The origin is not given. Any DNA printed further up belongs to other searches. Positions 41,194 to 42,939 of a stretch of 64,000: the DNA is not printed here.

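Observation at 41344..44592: ArnT-like + ArnC-like + YdjC-like operon resembling the Bordetella lgm lipid-A glucosamine-modification system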

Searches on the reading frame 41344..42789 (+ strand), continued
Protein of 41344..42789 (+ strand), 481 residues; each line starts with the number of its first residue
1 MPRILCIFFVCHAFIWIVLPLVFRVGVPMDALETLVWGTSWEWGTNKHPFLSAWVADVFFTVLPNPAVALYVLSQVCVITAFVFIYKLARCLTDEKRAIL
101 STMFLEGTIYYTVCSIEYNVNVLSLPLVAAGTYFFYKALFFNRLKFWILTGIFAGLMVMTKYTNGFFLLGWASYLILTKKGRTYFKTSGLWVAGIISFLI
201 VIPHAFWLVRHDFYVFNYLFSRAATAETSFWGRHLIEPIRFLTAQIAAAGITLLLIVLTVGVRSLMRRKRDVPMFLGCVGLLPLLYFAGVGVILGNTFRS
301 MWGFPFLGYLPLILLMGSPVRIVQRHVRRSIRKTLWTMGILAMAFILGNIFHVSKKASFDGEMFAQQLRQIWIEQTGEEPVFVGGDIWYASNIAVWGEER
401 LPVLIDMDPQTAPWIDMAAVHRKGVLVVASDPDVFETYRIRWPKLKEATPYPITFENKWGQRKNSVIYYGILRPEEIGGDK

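Call 76: get_annotated_region(hit=H28, flank=5000)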
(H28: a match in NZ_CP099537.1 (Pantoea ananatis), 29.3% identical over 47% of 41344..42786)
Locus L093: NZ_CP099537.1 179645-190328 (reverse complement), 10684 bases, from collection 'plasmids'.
description: Pantoea ananatis strain JT1-188 plasmid unnamed2
organism: Pantoea ananatis (NCBI taxid 553)
taxonomy: Bacteria; Pseudomonadota; Gammaproteobacteria; Enterobacterales; Erwiniaceae; Pantoea; Pantoea ananatis
host: -; source: Oryza sativa,cell culture; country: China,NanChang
typing (MOB-suite, as given by PLSDB): conjugative; replicon rep_cluster_1441; relaxase MOBF; mating-pair formation MPF_F
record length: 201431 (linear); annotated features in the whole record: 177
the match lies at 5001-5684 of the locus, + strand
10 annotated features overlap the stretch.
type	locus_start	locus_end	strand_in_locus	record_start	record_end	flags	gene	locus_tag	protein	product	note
CDS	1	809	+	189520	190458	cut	-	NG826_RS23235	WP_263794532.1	LysR family transcriptional regulator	GO:0006355 - regulation of DNA-templated transcription [Evidence IEA]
CDS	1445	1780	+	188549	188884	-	-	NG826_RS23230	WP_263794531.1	hypothetical protein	-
CDS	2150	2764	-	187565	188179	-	-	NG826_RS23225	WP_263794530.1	DsbA family protein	-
CDS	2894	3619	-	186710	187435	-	-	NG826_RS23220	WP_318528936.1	phosphatase PAP2 family protein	-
CDS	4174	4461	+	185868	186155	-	-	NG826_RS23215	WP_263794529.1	Bor family protein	-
CDS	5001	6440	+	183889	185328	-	-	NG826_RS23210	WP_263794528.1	glycosyltransferase family 39 protein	-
CDS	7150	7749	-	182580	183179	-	-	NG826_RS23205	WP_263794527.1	Ail/Lom family outer membrane beta-barrel protein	-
CDS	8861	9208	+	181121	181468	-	-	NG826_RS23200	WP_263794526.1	hypothetical protein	-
CDS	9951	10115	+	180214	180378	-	-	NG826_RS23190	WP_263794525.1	hypothetical protein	-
CDS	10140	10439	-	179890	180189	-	-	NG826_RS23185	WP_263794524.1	hypothetical protein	-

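Call 78: find_homologous_proteins(query=L092:6001-7548:+, max_evalue=1e-10)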
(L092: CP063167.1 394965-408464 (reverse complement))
Query L092:6001-7548:+ (516 aa): 60 proteins with E <= 1e-10 among 8000 candidates.
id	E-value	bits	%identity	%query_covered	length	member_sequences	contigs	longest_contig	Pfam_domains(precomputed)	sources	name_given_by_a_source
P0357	0.0e+0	1129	97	100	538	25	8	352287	PF13231.13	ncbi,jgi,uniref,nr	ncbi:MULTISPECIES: glycosyltransferase family 39 protein [Variovorax]|jgi:hypothetical protein|unire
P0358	3.7e-290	981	86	99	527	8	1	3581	PF13231.13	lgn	-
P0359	2.5e-287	972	84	99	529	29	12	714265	PF13231.13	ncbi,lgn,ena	-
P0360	6.7e-215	733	66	98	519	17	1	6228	PF13231.13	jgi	jgi:4-amino-4-deoxy-L-arabinose transferase-like glycosyltransferase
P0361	9.7e-215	732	66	95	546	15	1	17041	PF13231.13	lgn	-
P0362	2.3e-213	728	66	96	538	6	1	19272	PF13231.13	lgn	-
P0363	1.1e-212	725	65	95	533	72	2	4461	PF13231.13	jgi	-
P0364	2.7e-211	721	67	96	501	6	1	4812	PF13231.13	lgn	-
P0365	2.1e-210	718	66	95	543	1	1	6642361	PF13231.13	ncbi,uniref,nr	ncbi:dolichyl-phosphate-mannose-protein mannosyltransferase [Variovorax sp. 54]|uniref:glycosyltrans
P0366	1.4e-208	712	65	94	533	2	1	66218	PF13231.13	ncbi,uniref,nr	ncbi:glycosyltransferase family 39 protein [uncultured Variovorax sp.]|uniref:glycosyltransferase fa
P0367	2.7e-208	711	65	94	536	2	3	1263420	PF13231.13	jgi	jgi:hypothetical protein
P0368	2.8e-202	691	64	97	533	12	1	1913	PF13231.13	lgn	-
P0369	3.0e-201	688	64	98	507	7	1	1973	PF13231.13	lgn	-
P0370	3.9e-200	684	63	98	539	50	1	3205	PF13231.13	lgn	-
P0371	6.3e-200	683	64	93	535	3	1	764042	PF13231.13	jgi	jgi:4-amino-4-deoxy-L-arabinose transferase-like glycosyltransferase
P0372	1.8e-197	675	62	97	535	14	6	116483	PF13231.13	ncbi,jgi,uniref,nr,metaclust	ncbi:glycosyltransferase family 39 protein [Variovorax sp. Varisp85]|uniref:glycosyltransferase fami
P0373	5.3e-196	670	62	97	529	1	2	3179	PF13231.13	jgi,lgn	jgi:4-amino-4-deoxy-L-arabinose transferase-like glycosyltransferase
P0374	6.3e-177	607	57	95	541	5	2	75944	PF13231.13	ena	-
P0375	5.7e-176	604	55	95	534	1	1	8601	PF13231.13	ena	-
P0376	2.4e-174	599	56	97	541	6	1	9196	PF13231.13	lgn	-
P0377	2.7e-174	599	56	95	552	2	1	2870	PF13231.13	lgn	-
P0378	1.9e-171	589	56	94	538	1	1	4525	PF13231.13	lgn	-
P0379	3.2e-168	579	54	95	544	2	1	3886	PF13231.13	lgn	-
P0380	1.0e-164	567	53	97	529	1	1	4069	PF13231.13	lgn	-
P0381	2.3e-162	559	55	96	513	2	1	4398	PF13231.13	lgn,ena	-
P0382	1.4e-159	550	55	96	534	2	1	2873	PF13231.13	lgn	-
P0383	1.5e-158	547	55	93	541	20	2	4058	PF13231.13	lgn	-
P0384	6.8e-157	541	54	98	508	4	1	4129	PF13231.13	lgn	-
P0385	2.6e-156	539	54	95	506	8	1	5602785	PF13231.13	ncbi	ncbi:glycosyltransferase family 39 protein [Xenophilus aerolatus]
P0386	1.5e-155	537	54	95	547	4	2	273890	PF13231.13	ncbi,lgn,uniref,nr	ncbi:glycosyltransferase family 39 protein [uncultured Pseudacidovorax sp.]|uniref:glycosyltransfera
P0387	1.0e-153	531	54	91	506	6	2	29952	PF13231.13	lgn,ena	-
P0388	3.2e-120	420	48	92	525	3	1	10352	PF13231.13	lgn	-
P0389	1.2e-96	342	56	59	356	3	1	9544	PF13231.13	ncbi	ncbi:MAG: glycosyltransferase family 39 protein, partial [Gammaproteobacteria bacterium]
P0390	2.0e-75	272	38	91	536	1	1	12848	PF13231.13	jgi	jgi:hypothetical protein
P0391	3.4e-74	268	36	91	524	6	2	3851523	PF13231.13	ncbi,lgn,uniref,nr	ncbi:glycosyltransferase family 39 protein [Pollutimonas sp. M17]|uniref:glycosyltransferase family 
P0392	2.5e-73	265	34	96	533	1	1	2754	PF13231.13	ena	-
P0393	1.2e-72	263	35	92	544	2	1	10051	PF13231.13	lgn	-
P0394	6.8e-72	261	38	91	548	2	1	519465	PF13231.13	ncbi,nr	ncbi:4-amino-4-deoxy-L-arabinose transferase [Oxalobacteraceae bacterium CAVE-383]|nr:4-amino-4-deox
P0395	7.6e-72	261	37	92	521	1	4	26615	PF13231.13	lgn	-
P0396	4.4e-71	258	34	91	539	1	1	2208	PF13231.13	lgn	-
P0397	1.5e-70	256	35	95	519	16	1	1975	PF13231.13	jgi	-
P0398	4.3e-70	255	36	97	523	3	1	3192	PF13231.13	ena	-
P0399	5.9e-67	244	35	94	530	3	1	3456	PF13231.13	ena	-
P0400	7.7e-67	244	35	98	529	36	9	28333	PF13231.13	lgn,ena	-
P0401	5.6e-65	238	37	86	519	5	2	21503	PF13231.13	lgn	-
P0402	2.8e-63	232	34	98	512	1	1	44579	PF13231.13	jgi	-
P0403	1.4e-57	213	31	96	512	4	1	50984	PF13231.13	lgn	-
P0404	1.0e-52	197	31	96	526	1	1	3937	PF13231.13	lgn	-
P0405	4.3e-44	169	33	89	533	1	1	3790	PF13231.13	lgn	-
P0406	1.2e-35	141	32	81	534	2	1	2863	PF13231.13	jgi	jgi:4-amino-4-deoxy-L-arabinose transferase-like glycosyltransferase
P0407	4.1e-30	123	31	87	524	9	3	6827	PF13231.13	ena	-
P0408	1.5e-25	108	29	93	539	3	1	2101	PF13231.13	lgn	-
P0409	1.7e-25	108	30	83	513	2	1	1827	PF13231.13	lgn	-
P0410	2.2e-23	101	31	85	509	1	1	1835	PF13231.13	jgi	jgi:4-amino-4-deoxy-L-arabinose transferase-like glycosyltransferase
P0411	6.5e-23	99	30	87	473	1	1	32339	PF13231.13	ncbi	-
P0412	2.7e-22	97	26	96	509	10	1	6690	PF13231.13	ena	-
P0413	1.1e-21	95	26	85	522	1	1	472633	PF13231.13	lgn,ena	-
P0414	2.0e-19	87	25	92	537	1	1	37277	PF13231.13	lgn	-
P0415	3.0e-15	74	28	39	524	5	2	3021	PF13231.13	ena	-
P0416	3.0e-11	60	28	39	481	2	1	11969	PF13231.13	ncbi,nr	ncbi:MAG: glycosyltransferase family 39 protein [Gammaproteobacteria bacterium]|nr:glycosyltransfera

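Call 79: find_encoding_contigs(protein=P0391, flank=6000, max_places=2)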
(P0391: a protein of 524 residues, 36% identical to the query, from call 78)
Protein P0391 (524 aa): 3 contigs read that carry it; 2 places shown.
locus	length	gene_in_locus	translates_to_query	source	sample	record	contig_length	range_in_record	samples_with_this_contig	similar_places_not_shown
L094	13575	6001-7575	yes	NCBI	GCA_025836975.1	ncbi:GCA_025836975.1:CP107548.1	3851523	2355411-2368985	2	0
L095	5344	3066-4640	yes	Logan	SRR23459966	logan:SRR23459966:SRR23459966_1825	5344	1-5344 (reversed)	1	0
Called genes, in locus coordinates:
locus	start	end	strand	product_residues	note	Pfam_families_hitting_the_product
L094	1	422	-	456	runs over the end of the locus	PF03972:MmgE_PrpD_N, PF19305:MmgE_PrpD_C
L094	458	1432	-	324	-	PF03401:TctC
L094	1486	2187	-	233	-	PF00392:GntR, PF07729:FCD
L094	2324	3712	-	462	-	PF00127:Copper-bind (weak), PF13473:Cupredoxin_1 (faint), PF07731:Cu-oxidase_2, PF07732:Cu-oxidase_3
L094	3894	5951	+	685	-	PF03169:OPT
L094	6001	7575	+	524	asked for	PF13231:PMT_2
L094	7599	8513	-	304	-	PF00126:HTH_1, PF03466:LysR_substrate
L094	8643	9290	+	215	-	PF02525:Flavodoxin_2, PF03358:FMN_red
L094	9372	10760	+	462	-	PF00270:DEAD, PF04851:ResIII, PF00271:Helicase_C, PF03880:DbpA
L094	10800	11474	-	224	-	PF00925:GTP_cyclohydro2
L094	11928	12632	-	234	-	PF00005:ABC_tran, PF13304:AAA_21 (faint)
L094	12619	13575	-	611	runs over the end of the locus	PF02653:BPD_transp_2, PF00005:ABC_tran, PF12399:BCA_ABC_TP_C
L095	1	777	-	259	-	?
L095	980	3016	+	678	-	PF03169:OPT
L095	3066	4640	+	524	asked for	PF13231:PMT_2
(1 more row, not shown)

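Call 80: find_encoding_contigs(protein=P0394, flank=6000, max_places=1)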
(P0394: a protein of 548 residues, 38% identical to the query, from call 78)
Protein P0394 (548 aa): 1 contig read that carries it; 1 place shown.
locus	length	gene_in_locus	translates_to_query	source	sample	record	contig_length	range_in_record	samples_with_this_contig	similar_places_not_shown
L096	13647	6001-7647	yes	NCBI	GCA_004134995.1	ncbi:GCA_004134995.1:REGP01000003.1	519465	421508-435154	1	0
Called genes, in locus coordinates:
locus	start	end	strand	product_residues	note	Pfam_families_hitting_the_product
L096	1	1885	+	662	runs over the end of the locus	PF00999:Na_H_Exchanger, PF02254:TrkA_N, PF02080:TrkA_C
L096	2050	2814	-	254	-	PF05721:PhyH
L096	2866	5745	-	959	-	PF00005:ABC_tran (faint), PF02463:SMC_N (faint), PF13191:AAA_16 (faint), PF13304:AAA_21 (faint), PF13476:AAA_23 (faint), PF13555:AAA_29 (faint), PF17760:UvrA_inter, PF17755:UvrA_DNA-bind, +2 more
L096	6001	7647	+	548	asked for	PF13231:PMT_2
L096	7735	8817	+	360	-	PF00535:Glycos_transf_2, PF13641:Glyco_tranf_2_3 (weak)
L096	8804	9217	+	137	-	PF04138:GtrA_DPMS_TM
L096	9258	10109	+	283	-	PF04794:YdjC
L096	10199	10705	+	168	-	PF00436:SSB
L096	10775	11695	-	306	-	PF00126:HTH_1, PF03466:LysR_substrate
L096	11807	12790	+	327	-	PF00248:Aldo_ket_red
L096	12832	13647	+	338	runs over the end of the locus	PF00248:Aldo_ket_red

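Call 83: search_solved_structures(query=L096:6001-7644:+, max_evalue=1)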
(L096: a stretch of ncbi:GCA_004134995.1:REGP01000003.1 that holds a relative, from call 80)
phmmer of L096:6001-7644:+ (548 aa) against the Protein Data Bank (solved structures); distinct sequences matched with E-value up to 1: 0.

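Call 84: search_protein_families(library=ncbifam, proteins=[L096:6001-7644:+, L092:6001-7548:+, L096:9258-10106:+, L096:7735-8814:+], max_evalue=0.01)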
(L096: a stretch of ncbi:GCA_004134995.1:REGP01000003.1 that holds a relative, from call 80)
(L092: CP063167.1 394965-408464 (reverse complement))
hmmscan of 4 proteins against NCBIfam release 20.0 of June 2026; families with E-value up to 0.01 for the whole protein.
L096:6001-7644:+ (548 aa): 0 families

L092:6001-7548:+ (516 aa): 0 families

L096:9258-10106:+ (283 aa): 2 families
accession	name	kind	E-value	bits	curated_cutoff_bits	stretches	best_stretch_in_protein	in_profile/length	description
NF002559.0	PRK02134.1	equivalog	7.1e-09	35.6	227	1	71-162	55-149/249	chitin disaccharide deacetylase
TIGR03473.1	HpnK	hypoth_equivalog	5.5e-05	22.5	232.6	1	100-161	95-154/283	hopanoid biosynthesis-associated protein HpnK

L096:7735-8814:+ (360 aa): 20 families
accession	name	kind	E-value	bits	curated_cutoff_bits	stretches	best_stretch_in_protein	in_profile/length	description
NF047588.1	GlcsyltransPgfSStrep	equivalog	1.5e-72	244.4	500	1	17-315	3-303/308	glycosyltransferase PgfS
NF007986.1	PRK10714.1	equivalog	2.8e-45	154.7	529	1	16-316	7-310/316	undecaprenyl-phosphate 4-deoxy-4-formamido-L-arabinose transferase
NF041875.1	EPS_EpsD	equivalog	6e-14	52.2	370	1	17-139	1-122/325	exopolysaccharide biosynthesis glycosyltransferase EpsD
TIGR03937.1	PgaC_IcaA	equivalog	1.3e-13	50.7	422.3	1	12-107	42-135/407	poly-beta-1,6-N-acetyl-D-glucosamine synthase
NF058614.1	PPMAGASynPpgS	equivalog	8.3e-13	48.3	370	1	19-180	4-165/226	polyprenyl-phospho-N-acetylgalactosaminyl synthase PpgS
TIGR03965.1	mycofact_glyco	equivalog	2.2e-10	40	280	1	8-117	67-174/467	mycofactocin biosynthesis glycosyltransferase MftF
NF007482.0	PRK10073.1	equivalog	3.3e-10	39.5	423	1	14-109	5-97/334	glycosyltransferase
TIGR04283.1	glyco_like_mftF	equivalog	1.7e-09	37.6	182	1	17-122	1-97/221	TIGR04283 family arsenosugar biosynthesis glycosyltransferase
NF010496.0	PRK13915.1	equivalog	1.8e-08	33.8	262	1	14-111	30-130/307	glucosyl-3-phosphoglycerate synthase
TIGR04182.1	glyco_TIGR04182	equivalog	2.8e-07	30.2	325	1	18-126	3-101/293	S-layer glycoprotein N-glycosyltransferase AglJ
TIGR04242.1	nodulat_NodC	equivalog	3e-06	26.4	550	1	13-108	46-142/395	chitooligosaccharide synthase NodC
NF041391.1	DPhHxTase_Halo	equivalog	3.6e-06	26.1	375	1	23-152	3-125/213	dolichyl-phosphate hexose transferase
NF047683.1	TeichurnBiosyTuaG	equivalog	8.2e-06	25.6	400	1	14-114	5-103/252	teichuronic acid biosynthesis protein TuaG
NF038302.1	EPS_HpsE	equivalog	2.9e-05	23.2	300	1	17-107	3-96/307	hormogonium polysaccharide biosynthesis glycosyltransferase HpsE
TIGR03469.1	HpnB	hypoth_equivalog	3e-05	23.2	379.25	1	11-119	40-157/386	hopene-associated glycosyltransferase HpnB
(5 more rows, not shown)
